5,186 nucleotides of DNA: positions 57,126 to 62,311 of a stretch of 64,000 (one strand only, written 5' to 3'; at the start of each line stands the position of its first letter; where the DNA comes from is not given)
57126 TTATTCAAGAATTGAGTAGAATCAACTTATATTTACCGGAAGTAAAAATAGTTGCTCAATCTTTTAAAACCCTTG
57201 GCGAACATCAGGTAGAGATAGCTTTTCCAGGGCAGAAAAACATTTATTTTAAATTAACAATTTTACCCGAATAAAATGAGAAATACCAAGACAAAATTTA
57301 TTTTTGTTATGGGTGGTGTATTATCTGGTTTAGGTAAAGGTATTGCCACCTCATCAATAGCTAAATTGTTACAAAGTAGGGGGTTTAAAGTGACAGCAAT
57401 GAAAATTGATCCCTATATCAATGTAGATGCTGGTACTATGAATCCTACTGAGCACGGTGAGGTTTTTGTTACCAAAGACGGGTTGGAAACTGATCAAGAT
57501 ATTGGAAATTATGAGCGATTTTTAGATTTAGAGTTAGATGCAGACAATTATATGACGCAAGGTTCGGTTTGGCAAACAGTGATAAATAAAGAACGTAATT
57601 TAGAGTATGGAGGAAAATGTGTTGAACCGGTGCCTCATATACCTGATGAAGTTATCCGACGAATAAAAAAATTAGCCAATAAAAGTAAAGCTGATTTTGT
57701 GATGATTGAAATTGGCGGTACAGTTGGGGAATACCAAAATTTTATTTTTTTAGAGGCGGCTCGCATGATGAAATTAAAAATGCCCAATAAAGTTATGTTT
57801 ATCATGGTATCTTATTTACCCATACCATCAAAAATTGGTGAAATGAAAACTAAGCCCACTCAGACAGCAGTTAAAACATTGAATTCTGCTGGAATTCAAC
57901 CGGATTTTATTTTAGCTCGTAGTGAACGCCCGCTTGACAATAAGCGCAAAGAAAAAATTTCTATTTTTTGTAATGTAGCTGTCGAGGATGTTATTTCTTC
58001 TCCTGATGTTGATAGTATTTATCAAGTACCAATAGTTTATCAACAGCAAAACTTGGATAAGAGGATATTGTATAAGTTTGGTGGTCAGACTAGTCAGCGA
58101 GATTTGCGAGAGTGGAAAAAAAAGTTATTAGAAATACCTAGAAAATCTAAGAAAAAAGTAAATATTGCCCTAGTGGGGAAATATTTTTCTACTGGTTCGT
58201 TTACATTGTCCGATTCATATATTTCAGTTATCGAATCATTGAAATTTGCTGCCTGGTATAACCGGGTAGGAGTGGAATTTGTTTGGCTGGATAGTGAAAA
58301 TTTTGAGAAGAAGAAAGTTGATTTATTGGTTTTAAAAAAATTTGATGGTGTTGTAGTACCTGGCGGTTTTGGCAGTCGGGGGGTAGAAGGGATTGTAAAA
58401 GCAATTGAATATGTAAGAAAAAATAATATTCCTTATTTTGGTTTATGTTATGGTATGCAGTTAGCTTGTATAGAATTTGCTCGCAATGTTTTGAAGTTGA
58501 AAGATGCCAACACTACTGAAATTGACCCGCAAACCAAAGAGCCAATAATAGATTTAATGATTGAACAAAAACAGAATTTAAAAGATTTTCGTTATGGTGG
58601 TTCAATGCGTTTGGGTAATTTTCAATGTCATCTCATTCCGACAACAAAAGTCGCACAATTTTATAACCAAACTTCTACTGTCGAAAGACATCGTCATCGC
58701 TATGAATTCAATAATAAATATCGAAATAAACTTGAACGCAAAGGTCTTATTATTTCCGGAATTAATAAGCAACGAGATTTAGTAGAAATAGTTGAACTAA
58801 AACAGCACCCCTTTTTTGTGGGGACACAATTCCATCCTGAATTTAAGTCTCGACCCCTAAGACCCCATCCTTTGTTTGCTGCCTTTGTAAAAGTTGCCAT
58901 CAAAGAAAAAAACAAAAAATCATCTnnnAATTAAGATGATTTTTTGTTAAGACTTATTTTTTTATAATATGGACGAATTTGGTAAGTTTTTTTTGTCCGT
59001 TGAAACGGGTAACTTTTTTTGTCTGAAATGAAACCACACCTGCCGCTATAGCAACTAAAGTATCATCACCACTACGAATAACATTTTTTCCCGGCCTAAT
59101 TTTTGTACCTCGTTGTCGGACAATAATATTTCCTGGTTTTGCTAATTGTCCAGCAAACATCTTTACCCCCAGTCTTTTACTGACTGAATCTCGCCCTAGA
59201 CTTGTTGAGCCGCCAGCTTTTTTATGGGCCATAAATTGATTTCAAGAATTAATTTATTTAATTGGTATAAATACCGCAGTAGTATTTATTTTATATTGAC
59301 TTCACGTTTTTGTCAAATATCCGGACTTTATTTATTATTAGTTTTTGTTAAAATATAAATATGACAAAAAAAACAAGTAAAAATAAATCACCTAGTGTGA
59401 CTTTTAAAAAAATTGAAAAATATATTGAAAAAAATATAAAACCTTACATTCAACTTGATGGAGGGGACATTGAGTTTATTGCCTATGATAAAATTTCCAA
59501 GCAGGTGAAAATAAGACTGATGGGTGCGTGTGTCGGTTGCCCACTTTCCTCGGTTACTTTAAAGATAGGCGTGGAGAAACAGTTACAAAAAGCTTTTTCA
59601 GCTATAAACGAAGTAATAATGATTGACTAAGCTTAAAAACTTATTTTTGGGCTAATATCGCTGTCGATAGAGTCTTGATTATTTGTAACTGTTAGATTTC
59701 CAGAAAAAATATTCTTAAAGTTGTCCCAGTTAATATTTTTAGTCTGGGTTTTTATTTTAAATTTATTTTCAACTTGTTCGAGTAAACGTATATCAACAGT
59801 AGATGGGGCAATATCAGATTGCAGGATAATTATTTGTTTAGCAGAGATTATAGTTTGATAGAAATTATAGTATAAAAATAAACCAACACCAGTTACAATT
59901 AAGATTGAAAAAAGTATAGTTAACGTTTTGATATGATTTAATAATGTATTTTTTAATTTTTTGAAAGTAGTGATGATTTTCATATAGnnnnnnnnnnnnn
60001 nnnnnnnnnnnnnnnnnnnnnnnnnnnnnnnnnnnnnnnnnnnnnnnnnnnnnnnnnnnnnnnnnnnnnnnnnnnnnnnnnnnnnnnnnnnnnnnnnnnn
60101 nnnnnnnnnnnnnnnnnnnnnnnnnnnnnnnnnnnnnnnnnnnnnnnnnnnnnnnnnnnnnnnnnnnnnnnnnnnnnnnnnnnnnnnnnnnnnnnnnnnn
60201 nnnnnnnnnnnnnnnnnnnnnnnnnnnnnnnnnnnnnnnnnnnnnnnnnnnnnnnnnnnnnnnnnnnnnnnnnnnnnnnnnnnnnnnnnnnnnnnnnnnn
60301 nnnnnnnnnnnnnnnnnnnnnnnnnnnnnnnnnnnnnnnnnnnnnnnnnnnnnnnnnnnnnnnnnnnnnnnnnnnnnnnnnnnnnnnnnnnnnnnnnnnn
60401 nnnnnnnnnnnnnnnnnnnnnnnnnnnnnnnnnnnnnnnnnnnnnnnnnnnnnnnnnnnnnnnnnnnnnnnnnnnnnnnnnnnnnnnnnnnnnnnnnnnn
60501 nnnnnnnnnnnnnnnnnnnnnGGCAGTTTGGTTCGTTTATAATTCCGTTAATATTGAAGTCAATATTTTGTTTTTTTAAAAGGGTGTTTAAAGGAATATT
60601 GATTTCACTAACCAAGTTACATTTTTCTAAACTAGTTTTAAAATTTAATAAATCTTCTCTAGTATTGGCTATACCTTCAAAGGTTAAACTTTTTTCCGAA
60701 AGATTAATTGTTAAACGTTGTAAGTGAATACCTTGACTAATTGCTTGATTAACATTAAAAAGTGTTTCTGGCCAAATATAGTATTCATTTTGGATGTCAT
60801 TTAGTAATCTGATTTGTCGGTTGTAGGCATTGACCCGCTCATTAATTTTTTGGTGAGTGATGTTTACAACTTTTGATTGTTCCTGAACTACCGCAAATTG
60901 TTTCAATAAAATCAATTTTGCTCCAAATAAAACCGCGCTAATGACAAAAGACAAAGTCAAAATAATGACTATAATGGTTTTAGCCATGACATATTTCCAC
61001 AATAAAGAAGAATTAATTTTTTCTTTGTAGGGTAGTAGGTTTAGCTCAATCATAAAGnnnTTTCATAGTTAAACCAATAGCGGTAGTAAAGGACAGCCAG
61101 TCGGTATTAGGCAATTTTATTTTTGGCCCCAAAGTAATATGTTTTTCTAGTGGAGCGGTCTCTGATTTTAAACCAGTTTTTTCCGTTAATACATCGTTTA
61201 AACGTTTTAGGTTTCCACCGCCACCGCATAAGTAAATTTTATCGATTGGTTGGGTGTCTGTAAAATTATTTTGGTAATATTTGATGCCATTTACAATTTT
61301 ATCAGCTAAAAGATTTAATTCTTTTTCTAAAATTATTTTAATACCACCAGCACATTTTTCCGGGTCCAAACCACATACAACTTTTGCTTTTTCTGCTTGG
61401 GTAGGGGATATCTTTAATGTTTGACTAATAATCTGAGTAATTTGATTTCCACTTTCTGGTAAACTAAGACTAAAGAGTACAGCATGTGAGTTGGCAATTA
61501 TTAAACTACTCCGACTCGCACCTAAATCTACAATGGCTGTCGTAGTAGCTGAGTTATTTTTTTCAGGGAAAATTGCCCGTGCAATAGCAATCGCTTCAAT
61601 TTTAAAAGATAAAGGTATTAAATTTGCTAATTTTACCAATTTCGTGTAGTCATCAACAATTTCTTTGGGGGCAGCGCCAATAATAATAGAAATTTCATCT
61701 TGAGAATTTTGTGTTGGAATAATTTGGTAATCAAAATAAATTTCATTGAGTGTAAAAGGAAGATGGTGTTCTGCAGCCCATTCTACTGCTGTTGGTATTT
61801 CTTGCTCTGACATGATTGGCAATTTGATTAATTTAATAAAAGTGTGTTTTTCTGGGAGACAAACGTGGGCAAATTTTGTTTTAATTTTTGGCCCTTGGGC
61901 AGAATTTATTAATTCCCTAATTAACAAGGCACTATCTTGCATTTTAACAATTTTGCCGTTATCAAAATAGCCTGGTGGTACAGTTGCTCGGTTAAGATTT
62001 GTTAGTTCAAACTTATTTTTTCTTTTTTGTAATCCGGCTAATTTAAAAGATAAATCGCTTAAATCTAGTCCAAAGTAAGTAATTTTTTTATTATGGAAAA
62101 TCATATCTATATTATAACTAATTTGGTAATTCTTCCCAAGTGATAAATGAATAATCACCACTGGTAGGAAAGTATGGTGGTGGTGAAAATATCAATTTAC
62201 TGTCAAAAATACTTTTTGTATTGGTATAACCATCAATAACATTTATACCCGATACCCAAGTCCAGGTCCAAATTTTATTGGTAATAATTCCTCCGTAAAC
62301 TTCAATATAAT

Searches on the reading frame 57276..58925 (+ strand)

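Call 73: search_protein_families(library=pfam, proteins=[window:57276-58925:+], max_evalue=0.0001)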
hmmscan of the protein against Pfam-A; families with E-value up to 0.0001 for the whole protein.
window:57276-58925:+ (550 aa): 3 families
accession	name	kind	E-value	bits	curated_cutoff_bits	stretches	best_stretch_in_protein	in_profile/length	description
PF06418.20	CTP_synth_N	-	7.6e-107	357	26.1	1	7-268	1-263/265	CTP synthase N-terminus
PF00117.34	GATase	-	1.6e-38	132.8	22.8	1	311-539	2-189/190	Glutamine amidotransferase class-I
PF07722.19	Peptidase_C26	-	1.2e-05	25.6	20.5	1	377-522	98-219/219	Peptidase C26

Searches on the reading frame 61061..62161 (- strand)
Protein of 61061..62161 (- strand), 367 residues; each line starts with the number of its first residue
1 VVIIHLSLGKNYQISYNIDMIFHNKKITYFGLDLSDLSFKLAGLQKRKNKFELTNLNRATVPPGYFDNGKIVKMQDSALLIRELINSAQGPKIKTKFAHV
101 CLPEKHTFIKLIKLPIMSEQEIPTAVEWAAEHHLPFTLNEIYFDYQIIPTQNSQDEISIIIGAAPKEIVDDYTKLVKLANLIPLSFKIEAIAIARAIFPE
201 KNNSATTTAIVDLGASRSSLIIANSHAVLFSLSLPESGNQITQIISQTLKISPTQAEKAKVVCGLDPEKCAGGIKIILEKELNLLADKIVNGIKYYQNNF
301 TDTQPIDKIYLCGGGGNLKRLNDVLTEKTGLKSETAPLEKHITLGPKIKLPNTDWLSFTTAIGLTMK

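Call 82: search_protein_families(library=pfam, proteins=[window:61061-62161:-], max_evalue=0.00001)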
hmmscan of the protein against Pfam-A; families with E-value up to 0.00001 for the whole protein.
window:61061-62161:- (367 aa): 2 families
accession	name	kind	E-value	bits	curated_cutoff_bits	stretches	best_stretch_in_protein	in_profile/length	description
PF11104.14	PilM_2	-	1.7e-41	142.7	27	1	31-367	1-338/340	Type IV pilus assembly protein PilM;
PF14450.12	FtsA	-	7.2e-07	30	31.8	1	209-328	1-102/127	Cell division protein FtsA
